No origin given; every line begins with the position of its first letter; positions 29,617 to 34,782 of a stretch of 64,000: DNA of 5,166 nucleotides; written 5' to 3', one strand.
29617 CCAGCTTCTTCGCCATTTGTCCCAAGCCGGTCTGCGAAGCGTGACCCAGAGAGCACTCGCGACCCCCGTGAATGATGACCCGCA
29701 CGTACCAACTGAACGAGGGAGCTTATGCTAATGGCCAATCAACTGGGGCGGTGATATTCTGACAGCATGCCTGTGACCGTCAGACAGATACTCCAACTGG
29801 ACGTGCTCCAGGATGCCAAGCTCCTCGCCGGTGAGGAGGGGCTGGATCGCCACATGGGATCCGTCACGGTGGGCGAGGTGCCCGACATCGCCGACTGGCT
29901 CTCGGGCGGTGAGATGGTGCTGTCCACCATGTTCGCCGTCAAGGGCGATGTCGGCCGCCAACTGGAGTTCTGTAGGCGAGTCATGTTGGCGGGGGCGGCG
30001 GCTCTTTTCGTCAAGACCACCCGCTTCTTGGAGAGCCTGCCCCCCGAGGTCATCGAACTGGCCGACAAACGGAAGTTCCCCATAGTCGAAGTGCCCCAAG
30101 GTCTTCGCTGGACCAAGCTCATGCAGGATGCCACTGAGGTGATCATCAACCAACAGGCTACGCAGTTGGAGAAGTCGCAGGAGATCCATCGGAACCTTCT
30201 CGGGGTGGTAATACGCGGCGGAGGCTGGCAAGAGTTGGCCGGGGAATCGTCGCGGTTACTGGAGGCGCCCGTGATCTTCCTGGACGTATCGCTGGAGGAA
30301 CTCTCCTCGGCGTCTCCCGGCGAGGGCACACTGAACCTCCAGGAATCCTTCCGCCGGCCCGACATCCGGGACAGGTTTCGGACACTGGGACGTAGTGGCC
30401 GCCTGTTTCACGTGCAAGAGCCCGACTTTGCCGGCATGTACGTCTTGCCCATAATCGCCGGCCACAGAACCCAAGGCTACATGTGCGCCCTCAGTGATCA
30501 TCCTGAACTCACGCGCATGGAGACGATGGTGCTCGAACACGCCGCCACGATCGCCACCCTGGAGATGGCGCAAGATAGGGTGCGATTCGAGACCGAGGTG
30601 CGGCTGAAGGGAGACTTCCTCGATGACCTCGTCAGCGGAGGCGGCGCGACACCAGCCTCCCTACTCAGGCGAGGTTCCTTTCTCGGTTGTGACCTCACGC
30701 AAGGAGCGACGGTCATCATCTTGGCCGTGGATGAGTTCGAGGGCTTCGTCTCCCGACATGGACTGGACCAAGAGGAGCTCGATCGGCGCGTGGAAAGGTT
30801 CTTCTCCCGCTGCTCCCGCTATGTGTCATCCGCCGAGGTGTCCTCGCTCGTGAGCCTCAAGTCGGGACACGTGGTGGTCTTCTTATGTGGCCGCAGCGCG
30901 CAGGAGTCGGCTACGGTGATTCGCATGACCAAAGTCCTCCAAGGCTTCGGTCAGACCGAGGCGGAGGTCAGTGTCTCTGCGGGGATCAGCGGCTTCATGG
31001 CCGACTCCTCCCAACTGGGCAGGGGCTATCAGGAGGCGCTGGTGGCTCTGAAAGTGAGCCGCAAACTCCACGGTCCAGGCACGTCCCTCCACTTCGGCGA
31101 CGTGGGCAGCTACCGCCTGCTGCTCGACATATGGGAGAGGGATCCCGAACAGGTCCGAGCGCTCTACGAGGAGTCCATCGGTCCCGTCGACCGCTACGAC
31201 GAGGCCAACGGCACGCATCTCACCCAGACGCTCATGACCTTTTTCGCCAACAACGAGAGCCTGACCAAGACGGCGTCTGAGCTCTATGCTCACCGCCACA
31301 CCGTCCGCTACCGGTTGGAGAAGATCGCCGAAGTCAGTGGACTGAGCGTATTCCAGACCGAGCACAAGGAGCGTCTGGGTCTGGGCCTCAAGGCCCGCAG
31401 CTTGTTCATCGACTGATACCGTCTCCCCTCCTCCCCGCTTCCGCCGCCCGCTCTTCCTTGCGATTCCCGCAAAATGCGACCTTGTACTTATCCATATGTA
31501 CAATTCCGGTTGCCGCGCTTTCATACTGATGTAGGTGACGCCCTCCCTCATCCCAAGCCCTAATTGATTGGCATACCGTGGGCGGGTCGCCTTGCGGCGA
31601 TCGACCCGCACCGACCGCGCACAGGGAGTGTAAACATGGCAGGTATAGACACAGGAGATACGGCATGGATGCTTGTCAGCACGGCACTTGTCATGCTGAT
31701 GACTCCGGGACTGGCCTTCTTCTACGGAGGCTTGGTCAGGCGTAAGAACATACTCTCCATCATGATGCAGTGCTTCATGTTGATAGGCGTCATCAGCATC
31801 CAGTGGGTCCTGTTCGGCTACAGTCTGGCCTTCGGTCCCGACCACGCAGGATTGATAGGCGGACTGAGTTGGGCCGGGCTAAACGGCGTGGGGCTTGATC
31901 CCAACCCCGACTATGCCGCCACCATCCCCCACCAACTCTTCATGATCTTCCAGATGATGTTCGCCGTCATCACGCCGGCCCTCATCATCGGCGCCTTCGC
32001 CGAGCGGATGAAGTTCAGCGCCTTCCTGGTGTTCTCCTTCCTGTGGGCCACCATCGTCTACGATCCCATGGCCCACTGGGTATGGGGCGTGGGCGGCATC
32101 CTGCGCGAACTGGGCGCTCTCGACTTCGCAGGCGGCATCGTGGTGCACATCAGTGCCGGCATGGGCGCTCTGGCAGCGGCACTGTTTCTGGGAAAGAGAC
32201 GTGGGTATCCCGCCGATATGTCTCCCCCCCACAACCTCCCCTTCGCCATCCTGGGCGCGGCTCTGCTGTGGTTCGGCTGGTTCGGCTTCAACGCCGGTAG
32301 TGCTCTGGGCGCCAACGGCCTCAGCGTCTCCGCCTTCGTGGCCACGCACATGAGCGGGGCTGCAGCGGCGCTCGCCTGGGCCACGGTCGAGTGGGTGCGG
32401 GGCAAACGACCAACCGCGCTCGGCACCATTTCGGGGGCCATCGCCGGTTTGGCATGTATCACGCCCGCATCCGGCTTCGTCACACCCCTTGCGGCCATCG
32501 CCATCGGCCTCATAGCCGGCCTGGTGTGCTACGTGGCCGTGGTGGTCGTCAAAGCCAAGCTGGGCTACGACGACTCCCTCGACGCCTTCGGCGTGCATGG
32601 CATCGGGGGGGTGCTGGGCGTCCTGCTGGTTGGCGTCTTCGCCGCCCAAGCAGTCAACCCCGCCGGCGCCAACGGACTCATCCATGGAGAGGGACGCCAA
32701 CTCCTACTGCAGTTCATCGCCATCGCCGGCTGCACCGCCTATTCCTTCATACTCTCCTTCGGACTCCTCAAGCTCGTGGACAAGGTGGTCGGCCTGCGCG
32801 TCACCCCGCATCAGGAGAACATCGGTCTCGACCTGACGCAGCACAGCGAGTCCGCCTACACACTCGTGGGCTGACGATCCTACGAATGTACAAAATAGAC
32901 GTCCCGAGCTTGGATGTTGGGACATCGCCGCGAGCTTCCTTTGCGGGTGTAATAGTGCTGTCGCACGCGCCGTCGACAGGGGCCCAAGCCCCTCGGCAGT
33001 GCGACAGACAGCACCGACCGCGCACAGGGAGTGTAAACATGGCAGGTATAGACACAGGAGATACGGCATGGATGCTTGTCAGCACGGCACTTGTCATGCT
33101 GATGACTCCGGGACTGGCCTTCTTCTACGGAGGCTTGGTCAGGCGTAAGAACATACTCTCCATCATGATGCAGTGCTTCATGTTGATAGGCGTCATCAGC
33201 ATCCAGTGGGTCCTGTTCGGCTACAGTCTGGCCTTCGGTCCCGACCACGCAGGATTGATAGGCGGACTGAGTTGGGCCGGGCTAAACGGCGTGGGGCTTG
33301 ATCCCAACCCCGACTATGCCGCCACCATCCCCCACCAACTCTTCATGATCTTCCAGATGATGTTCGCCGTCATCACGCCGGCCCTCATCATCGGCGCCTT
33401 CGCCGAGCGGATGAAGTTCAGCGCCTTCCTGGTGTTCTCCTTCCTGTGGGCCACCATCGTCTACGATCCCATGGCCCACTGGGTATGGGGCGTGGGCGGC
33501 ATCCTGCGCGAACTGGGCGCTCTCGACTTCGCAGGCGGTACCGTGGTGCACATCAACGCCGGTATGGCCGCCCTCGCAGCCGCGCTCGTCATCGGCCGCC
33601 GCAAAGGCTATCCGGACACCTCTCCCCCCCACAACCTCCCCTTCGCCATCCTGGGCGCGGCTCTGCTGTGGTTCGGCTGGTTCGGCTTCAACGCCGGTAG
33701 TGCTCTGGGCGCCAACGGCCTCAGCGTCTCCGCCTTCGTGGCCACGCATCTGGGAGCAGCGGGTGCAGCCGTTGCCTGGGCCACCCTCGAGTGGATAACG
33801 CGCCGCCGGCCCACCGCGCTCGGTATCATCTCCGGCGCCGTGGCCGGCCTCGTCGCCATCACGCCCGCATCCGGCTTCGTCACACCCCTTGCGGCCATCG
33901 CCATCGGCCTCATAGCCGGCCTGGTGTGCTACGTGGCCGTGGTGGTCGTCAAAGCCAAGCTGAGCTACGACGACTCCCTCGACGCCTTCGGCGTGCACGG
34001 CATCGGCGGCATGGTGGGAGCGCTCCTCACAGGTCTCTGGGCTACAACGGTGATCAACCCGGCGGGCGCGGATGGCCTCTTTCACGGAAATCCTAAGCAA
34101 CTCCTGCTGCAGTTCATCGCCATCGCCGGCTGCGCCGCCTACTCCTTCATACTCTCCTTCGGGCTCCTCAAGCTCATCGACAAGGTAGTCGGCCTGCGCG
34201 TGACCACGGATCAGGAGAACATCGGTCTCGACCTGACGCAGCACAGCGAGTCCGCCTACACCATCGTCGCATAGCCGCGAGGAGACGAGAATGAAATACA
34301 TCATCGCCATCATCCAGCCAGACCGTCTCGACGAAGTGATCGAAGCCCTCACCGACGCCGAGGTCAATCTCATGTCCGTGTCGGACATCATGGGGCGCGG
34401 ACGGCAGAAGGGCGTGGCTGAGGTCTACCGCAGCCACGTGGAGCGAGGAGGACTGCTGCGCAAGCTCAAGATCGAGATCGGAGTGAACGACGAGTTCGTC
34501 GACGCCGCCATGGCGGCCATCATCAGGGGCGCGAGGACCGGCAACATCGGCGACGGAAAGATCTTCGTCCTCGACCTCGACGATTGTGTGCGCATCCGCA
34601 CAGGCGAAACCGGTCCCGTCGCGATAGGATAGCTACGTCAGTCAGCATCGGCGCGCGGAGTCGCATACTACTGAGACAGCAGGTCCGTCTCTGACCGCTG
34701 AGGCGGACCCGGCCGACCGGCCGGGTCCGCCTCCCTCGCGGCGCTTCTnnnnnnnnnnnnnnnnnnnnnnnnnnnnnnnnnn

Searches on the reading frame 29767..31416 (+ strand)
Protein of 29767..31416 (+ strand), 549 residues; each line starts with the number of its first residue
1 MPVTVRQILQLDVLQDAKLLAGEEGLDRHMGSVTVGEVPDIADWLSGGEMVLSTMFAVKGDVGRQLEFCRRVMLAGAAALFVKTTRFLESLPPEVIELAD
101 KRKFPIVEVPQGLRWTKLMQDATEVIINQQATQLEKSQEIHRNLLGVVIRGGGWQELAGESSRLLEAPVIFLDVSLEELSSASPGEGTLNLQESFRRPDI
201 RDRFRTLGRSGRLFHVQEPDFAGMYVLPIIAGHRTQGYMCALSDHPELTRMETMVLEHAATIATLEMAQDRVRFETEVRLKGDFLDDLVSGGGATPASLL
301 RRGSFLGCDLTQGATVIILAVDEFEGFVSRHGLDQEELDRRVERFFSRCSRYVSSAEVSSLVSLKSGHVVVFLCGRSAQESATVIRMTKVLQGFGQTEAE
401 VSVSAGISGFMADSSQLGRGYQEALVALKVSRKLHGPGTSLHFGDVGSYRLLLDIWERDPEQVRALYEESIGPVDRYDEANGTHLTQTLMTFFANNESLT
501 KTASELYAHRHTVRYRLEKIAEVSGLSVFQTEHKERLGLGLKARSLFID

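Call 46: search_protein_families(library=pfam, proteins=[window:29767-31416:+], max_evalue=0.00001)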
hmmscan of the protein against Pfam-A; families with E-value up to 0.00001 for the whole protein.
window:29767-31416:+ (549 aa): 3 families
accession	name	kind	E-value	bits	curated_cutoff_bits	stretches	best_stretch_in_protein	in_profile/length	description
PF07905.16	PucR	-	9.6e-31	107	33.5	1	7-125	1-117/118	Purine catabolism regulatory protein-like family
PF13556.12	HTH_30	-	4.6e-16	58.8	27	1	485-543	1-59/59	PucR C-terminal helix-turn-helix domain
PF17853.6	GGDEF_2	-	1.8e-13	51.2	24.5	1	293-430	3-116/116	GGDEF-like domain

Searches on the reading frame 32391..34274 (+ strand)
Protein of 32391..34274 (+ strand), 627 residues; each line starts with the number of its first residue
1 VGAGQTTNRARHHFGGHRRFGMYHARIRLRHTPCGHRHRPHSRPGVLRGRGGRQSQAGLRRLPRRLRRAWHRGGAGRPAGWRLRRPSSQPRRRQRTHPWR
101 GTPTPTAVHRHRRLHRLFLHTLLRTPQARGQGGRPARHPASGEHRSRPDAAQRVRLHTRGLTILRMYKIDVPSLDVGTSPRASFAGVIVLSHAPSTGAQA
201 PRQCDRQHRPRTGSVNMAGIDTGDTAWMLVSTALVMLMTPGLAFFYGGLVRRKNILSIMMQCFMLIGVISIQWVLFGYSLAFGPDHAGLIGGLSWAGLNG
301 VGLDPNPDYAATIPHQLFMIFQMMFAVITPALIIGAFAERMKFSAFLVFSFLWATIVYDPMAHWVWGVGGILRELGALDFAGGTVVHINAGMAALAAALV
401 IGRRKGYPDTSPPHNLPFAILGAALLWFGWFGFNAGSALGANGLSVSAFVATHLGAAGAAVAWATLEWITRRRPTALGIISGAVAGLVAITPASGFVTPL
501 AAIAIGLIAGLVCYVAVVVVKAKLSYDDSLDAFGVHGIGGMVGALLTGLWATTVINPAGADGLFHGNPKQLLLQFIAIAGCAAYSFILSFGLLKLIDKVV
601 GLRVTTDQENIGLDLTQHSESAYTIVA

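Call 6: search_protein_families(library=pfam, proteins=[window:32391-34274:+], max_evalue=0.01)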
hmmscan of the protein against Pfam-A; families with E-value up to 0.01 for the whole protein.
window:32391-34274:+ (627 aa): 1 family
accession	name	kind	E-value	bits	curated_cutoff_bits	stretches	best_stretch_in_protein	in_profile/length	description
PF00909.26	Ammonium_transp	-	4.3e-131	437.7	23.2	1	226-623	1-399/399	Ammonium Transporter Family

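Call 7: search_protein_families(library=ncbifam, proteins=[window:32391-34274:+], max_evalue=0.01)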
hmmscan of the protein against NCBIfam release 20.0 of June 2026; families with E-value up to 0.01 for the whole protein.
window:32391-34274:+ (627 aa): 3 families
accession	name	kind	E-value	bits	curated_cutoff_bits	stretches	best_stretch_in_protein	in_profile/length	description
TIGR00836.1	amt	subfamily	5.4e-144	480.1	343.3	1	224-623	1-406/406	ammonium transporter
NF007947.0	PRK10666.1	equivalog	2.3e-117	392.5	657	1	218-624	25-427/428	ammonium transporter AmtB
TIGR03644.1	marine_trans_1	hypoth_equivalog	9.3e-66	222.3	514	1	224-624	4-402/404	probable ammonium transporter, marine subtype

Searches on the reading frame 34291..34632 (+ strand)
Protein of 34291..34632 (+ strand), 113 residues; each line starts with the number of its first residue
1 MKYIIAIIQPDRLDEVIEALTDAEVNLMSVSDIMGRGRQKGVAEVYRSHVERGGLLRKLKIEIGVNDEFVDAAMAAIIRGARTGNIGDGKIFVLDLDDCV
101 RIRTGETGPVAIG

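Call 46: search_protein_families(library=pfam, proteins=[window:34291-34632:+], max_evalue=0.00001)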
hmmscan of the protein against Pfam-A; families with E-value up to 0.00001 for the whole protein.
window:34291-34632:+ (113 aa): 1 family
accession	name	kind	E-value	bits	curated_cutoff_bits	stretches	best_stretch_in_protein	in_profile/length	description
PF00543.27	P-II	-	1.3e-24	86.9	25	1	1-106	1-102/102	Nitrogen regulatory protein P-II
